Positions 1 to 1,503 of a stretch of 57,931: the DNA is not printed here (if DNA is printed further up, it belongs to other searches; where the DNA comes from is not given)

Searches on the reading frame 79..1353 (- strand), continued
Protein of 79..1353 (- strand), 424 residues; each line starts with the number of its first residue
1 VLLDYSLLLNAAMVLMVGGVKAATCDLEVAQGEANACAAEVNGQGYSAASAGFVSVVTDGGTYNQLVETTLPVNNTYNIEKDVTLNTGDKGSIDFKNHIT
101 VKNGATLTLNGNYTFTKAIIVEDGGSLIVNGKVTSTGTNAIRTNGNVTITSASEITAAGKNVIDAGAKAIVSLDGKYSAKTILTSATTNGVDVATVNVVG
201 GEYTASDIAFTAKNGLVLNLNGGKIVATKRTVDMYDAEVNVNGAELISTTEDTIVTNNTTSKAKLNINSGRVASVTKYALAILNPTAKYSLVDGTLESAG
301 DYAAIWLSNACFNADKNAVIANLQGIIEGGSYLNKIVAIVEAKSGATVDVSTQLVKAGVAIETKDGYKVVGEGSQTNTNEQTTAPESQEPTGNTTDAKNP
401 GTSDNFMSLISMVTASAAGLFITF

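Call 35: predict_structure(alignment_id=A1)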
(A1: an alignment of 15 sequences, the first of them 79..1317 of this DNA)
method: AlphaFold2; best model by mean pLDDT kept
length: 412 residues; sequences in the alignment: 15
mean_pLDDT: 84.3   pTM: 0.81
mean pLDDT of the five models: 84.3, 84.2, 84.1, 83.9, 83.3
residues with pLDDT >= 90: 270; 70-90: 75; 50-70: 8; < 50: 59
segments of 3 or more residues with pLDDT < 50: 1-8, 362-412
pLDDT, mean of each block of 10 residues (from residue 1): 40 84 93 93 96 94 96 91 96 97 97 97 95 97 96 95 98 76 97 98 95 98 96 98 89 97 96 95 90 92 86 93 80 83 88 80 38 39 36 33 34 34
secondary structure, 60 per line:
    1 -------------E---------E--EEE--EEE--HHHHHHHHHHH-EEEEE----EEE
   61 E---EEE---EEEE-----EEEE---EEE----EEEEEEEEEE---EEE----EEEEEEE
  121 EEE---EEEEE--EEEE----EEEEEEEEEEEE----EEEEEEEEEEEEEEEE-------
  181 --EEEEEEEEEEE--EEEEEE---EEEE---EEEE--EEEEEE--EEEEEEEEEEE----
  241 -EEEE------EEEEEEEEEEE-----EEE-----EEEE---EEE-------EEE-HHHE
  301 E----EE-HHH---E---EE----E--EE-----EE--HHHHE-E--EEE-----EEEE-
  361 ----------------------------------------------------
elements in order: E27-29 E32-34 H37-47 E49-53 E58-61 E65-67 E71-74 E80-83 E87-89 E94-103 E107-109 E114-123 E127-131 E134-137 E142-153 E158-173 E183-193 E196-201 E205-208 E212-215 E218-223 E226-236 E242-245 E252-262 E268-270 E276-279 E283-285 E293-295 H339-342 E348-350 E356-359
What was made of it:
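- On Right-handed parallel beta-helix (pectate-lyase-like) fold: The AF2 model has pLDDT 84 and pTM 0.81 and is all-beta over residues ~10-360 (call 35).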

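Call 38: fold_search(model_id=the predicted structure, library=pdb)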
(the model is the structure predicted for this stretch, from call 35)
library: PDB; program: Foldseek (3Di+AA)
matches with E <= 10: 239; with E <= 0.001: 0
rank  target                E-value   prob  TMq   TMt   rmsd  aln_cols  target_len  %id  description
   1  4rt6_A                2.9e-02  0.44  0.21  0.14  14.1       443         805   10  Structure of a complex between hemopexin and hemopexin binding protein (released 2016-05-18)
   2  2pyg_A                3.9e-02  0.97  0.33  0.36  11.4       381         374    9  Azotobacter vinelandii Mannuronan C-5 epimerase AlgE4 A-module (released 2008-05-27)
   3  2pyg_B                5.7e-02  0.97  0.35  0.38  10.4       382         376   11  Azotobacter vinelandii Mannuronan C-5 epimerase AlgE4 A-module (released 2008-05-27)
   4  4ozz                  6.9e-02  0.47  0.22  0.22  13.3       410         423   10  Crystal Structure of the periplasmic alginate epimerase AlgG T265N T268M double mutant (released 2015-03-04)
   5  4nk8                  7.3e-02  0.51  0.23  0.22  12.2       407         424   10  Crystal Structure of the periplasmic alginate epimerase AlgG D317A mutant (released 2014-01-15)
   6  4xop_A                8.0e-02  0.25  0.20  0.16  14.1       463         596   10  Tailspike protein double mutant D339N/E372Q of E. coli bacteriophage HK620 in complex with hexasaccharide (released 2016-01-27)
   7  4yel_A                1.1e-01  0.80  0.33  0.24  11.3       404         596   11  Tailspike protein double mutant D339A/E372A of E. coli bacteriophage HK620 in complex with hexasaccharide (released 2016-03-09)
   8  1wmr_A                1.1e-01  0.18  0.18  0.15  14.5       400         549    8  Crystal Structure of Isopullulanase from Aspergillus niger ATCC 9642 (released 2005-07-19)
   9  4ozy                  1.2e-01  0.35  0.22  0.22  13.4       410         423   10  Crystal Structure of the periplasmic alginate epimerase AlgG T265N mutant (released 2015-03-04)
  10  3wwg_A                1.5e-01  0.23  0.22  0.19  13.5       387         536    9  Crystal structure of the N-glycan-deficient variant N448A of isopullulanase complexed with isopanose (released 2014-11-12)
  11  4xlc                  1.6e-01  0.44  0.28  0.21  12.9       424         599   12  Tailspike protein double mutant D339N/E372A of E. coli bacteriophage HK620 (released 2016-01-20)
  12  4xot_A                1.6e-01  0.18  0.20  0.15  14.6       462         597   11  Tailspike protein mutant E372Q of E. coli bacteriophage HK620 in complex with pentasaccharide (released 2016-01-27)
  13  2pyh_A                1.7e-01  0.54  0.28  0.31  12.3       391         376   10  Azotobacter vinelandii Mannuronan C-5 epimerase AlgE4 A-module complexed with mannuronan trisaccharide (released 2008-05-27)
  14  8ikw_B                1.8e-01  0.47  0.27  0.32  12.0       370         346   11  A complex structure of PGIP-PG (released 2024-02-07)
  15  3b8y_B                1.9e-01  0.38  0.18  0.23  13.3       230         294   16  Crystal Structure of Pectate Lyase PelI from Erwinia chrysanthemi in complex with tetragalacturonic acid (released 2008-04-29)
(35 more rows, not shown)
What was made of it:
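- On Right-handed parallel beta-helix (pectate-lyase-like) fold: The top Foldseek PDB hits are all beta-helix proteins (AlgE4, tailspikes, PfbA, tapirin) but with E >= 0.03 and TM <= 0.36 (call 38).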

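Call 40: find_encoding_contigs(protein=P0004, flank=10000, max_places=5)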
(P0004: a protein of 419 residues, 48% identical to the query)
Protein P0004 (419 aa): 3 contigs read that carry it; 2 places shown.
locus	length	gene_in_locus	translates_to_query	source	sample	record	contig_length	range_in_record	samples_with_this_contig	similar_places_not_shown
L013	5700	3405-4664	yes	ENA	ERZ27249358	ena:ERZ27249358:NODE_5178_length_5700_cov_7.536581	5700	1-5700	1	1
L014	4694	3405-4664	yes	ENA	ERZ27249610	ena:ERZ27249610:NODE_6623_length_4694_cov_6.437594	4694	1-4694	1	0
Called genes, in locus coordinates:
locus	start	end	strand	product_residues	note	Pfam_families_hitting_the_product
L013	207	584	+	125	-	PF01797:Y1_Tnp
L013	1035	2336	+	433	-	-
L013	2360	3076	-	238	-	PF02661:Fic, PF21247:Fic-like_C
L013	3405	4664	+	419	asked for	-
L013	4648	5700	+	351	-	?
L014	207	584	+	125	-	PF01797:Y1_Tnp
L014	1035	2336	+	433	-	-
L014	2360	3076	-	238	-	PF02661:Fic, PF21247:Fic-like_C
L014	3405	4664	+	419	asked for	-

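Call 41: find_encoding_contigs(protein=P0007, flank=10000, max_places=5)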
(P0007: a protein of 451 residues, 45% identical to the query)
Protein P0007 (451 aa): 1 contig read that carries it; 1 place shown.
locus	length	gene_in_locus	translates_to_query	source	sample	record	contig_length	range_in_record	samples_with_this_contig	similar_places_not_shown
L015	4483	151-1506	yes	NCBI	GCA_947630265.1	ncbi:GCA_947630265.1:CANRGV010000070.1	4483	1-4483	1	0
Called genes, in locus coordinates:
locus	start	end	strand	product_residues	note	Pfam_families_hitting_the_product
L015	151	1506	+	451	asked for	-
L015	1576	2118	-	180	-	-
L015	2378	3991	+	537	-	PF00931:NB-ARC (faint), PF02367:TsaE (faint), PF02463:SMC_N (weak), PF13555:AAA_29 (faint), PF00005:ABC_tran, PF00350:Dynamin_N (faint), PF12848:ABC_tran_Xtn, PF00005:ABC_tran, +6 more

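Call 42: search_protein_representatives(alignment_id=A1)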
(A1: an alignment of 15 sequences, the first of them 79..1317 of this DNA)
Query: 15 sequences, 423 profile positions. Proteins with E-value up to 0.001 (for the whole library): 5547; up to 1e-10: 1851; up to 1e-30: 218. The best 150 are listed.
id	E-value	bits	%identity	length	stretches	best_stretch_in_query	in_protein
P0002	1.9e-155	534.7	-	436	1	1-416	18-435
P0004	1.2e-154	532.1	-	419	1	1-421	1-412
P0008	5.2e-149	513.5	-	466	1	1-421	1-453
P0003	3.7e-148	510.7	-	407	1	1-409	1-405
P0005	7.9e-148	509.6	-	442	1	1-422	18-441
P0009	1.8e-141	488.6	-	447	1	1-423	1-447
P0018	5.0e-108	378.5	-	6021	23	20-263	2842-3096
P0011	3.6e-100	352.6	-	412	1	1-422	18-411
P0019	9.8e-81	288.6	-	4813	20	28-260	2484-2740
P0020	2.4e-75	270.8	-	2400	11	20-280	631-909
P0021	2.5e-71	257.6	-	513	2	108-395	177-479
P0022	4.4e-68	246.9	-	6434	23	22-287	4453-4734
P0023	4.6e-67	243.5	-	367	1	74-390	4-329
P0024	2.5e-64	234.5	-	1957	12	25-263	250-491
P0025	9.4e-64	232.6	-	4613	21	109-313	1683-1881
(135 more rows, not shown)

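Call 45: find_encoding_contigs(protein=P0010, flank=10000, max_places=6)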
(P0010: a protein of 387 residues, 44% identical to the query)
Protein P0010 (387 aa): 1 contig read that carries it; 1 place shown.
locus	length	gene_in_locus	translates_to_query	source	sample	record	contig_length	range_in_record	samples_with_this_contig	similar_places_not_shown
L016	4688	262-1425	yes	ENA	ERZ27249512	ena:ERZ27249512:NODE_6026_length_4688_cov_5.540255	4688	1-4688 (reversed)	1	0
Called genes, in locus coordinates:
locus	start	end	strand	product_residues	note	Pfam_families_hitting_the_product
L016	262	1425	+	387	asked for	-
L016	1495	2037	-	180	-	-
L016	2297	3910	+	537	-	PF00931:NB-ARC (faint), PF02367:TsaE (faint), PF02463:SMC_N (faint), PF13555:AAA_29 (faint), PF00005:ABC_tran, PF05729:NACHT (faint), PF12848:ABC_tran_Xtn, PF00005:ABC_tran, +5 more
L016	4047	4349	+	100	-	-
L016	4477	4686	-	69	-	?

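Call 50: find_related_loci(query=A1, collection=metagenome_contigs, flank=10000)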
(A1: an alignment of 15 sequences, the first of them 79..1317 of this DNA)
Query A1 (412 aa) in metagenome_contigs; peptide patterns used: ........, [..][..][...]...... (x = any residue, [..] = any of these).
120 stretches matched a pattern, but none encodes a relative of the query by tblastn (E <= 1e-3).
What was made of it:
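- Tried and rejected: JGI metagenomes hold no relatives (call 50).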

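Call 51: find_homologous_proteins(query=L012:8931-9875:-, max_evalue=1e-30)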
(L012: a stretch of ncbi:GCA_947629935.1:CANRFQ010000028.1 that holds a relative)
Query L012:8931-9875:- (314 aa): 5538 proteins with E <= 1e-30 among 8000 candidates; the best 120 are listed.
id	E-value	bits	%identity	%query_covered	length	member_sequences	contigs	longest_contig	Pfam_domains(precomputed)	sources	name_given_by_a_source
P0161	1.0e-199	680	97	100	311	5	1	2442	PF04203.19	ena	-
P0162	1.1e-190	651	96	100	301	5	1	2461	PF04203.19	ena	-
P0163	5.4e-182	622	88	100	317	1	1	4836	PF04203.19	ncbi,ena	-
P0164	7.6e-127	441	70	84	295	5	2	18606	PF04203.19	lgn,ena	-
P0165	5.9e-125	435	74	80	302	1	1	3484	PF04203.19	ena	-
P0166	9.2e-108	378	60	84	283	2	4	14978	PF04203.19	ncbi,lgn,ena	-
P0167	4.2e-105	369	58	89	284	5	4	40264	PF04203.19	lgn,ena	-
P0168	4.5e-105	369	61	81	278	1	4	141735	PF04203.19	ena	-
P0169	8.1e-105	368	60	85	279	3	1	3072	PF04203.19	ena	-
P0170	1.2e-102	361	57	89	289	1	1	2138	PF04203.19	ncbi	-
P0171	2.1e-102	361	57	87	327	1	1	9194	PF04203.19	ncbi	-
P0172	4.1e-102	360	58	91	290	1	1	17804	PF04203.19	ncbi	-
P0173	6.3e-102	359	60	85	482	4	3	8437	PF04203.19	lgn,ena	-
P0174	1.2e-101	358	59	89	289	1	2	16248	PF04203.19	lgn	-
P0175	1.6e-101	358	58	85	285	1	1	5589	PF04203.19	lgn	-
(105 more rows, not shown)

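Call 52: find_encoding_contigs(protein=P0165, flank=10000, max_places=6)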
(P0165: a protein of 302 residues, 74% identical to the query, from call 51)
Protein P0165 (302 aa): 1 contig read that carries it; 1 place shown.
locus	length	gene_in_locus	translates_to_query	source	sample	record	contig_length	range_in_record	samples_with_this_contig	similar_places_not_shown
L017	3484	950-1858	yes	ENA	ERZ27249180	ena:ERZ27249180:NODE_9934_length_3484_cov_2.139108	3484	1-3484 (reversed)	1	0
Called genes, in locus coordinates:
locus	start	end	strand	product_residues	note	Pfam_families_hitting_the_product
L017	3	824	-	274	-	?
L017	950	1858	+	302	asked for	PF04203:Sortase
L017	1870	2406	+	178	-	PF06541:ABC_trans_CmpB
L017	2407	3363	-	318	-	PF02557:VanY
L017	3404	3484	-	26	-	?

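Call 53: find_encoding_contigs(protein=P0164, flank=10000, max_places=8)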
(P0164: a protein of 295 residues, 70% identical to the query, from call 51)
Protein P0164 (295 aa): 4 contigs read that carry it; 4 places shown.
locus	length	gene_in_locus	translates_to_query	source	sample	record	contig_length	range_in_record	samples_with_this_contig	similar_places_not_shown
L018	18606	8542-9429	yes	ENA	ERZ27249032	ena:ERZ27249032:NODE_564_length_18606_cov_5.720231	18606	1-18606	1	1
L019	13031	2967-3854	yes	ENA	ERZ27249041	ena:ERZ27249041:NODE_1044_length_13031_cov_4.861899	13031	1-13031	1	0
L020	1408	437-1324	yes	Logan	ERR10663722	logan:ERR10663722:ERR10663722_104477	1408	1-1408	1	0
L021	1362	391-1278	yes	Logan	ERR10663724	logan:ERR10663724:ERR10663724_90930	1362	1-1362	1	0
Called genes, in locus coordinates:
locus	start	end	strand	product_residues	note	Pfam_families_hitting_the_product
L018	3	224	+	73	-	?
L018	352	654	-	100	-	-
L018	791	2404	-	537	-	PF00931:NB-ARC (faint), PF02367:TsaE (faint), PF02463:SMC_N (faint), PF13555:AAA_29 (faint), PF00005:ABC_tran, PF05729:NACHT (faint), PF12848:ABC_tran_Xtn, PF00005:ABC_tran, +5 more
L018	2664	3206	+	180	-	-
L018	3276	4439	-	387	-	-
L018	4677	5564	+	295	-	PF04203:Sortase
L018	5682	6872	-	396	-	PF13173:AAA_14, PF13635:DUF4143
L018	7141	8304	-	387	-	-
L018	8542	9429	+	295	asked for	PF04203:Sortase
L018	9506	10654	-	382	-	PF01734:Patatin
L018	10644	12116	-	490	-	PF13328:HD_4, PF01966:HD (weak), PF04607:RelA_SpoT, PF02824:TGS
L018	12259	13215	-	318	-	PF02557:VanY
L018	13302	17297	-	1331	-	PF04542:Sigma70_r2, PF04545:Sigma70_r4, PF08281:Sigma70_r4_2, PF25062:ARM_TT21_N (faint), PF21033:RMD1-3 (weak), PF13432:TPR_16 (weak), PF14559:TPR_19 (weak), PF21033:RMD1-3 (weak), +11 more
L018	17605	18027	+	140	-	PF07486:Hydrolase_2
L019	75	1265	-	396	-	PF13173:AAA_14, PF13635:DUF4143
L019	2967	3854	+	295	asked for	PF04203:Sortase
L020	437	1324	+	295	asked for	PF04203:Sortase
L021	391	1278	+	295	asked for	PF04203:Sortase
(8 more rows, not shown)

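Call 59: find_encoding_contigs(protein=P0163, flank=10000, max_places=6)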
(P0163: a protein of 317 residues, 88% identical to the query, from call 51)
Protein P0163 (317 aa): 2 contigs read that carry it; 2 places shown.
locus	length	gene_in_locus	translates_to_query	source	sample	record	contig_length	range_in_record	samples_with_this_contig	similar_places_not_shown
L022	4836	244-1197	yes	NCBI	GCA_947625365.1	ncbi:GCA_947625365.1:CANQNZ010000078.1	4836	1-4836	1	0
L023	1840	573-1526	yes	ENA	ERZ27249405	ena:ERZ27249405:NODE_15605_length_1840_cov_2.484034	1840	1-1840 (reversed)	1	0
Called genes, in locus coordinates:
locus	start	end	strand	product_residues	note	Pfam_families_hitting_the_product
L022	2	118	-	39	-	?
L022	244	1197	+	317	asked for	PF04203:Sortase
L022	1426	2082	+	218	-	-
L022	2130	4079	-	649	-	PF00270:DEAD (faint), PF04851:ResIII, PF17757:UvrB_inter, PF27431:UvrB_3rd, PF00271:Helicase_C, PF12344:UvrB, PF02151:UVR (weak)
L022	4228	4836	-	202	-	?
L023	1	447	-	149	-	?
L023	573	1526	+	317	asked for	PF04203:Sortase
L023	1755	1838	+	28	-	?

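Call 66: search_protein_families(library=pfam, proteins=[P0016, P0015, L013:2360-3076:-, L013:207-584:+, L005:1011-1298:+, L005:1298-1603:+], max_evalue=0.01)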
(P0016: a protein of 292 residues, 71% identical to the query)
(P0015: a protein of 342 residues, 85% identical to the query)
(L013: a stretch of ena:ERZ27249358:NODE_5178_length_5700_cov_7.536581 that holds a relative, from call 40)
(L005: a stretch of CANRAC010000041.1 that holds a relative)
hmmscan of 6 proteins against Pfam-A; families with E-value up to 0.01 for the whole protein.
P0016 (292 aa): 0 families

P0015 (342 aa): 0 families

L013:2360-3076:- (238 aa): 3 families
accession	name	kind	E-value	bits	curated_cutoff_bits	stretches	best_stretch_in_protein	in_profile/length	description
PF02661.23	Fic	-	4.2e-21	76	24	1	9-107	3-93/93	Fic/DOC family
PF21247.3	Fic-like_C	-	1.8e-19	69.8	27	1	176-235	3-61/64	Filamentation induced by cAMP protein Fic-like, C-terminal domain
PF08279.18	HTH_11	-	0.00083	19.6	25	1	177-208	3-34/55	HTH domain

L013:207-584:+ (125 aa): 1 family
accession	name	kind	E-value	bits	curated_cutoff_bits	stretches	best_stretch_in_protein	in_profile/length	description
PF01797.21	Y1_Tnp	-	7.5e-28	97.5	23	1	7-123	3-119/121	Transposase IS200 like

L005:1011-1298:+ (95 aa): 1 family
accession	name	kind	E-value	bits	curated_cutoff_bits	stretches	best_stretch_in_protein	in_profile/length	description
PF04221.18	RelB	-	3.5e-10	40.1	22.4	1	8-73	2-67/82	RelB antitoxin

L005:1298-1603:+ (101 aa): 2 families
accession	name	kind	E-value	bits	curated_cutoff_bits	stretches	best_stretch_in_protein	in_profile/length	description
PF15738.11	YafQ_toxin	-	2.4e-26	92.3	30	1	9-100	1-88/88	Bacterial toxin of type II toxin-antitoxin system, YafQ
PF05016.21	ParE_toxin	-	5.1e-06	27.4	23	1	11-98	1-88/89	ParE toxin of type II toxin-antitoxin system, parDE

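Call 69: search_solved_structures(query=A1, max_evalue=1)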
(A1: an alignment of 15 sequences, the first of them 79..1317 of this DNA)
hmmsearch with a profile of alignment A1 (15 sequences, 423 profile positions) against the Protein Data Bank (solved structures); distinct sequences matched with E-value up to 1: 2.
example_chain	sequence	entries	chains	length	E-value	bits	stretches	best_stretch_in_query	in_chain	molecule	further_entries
3hn6_A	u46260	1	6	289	0.092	15.2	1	217-290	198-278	Glucosamine-6-phosphate deaminase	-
4wa0_A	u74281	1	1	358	0.64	12.4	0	80-124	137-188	possible adhesin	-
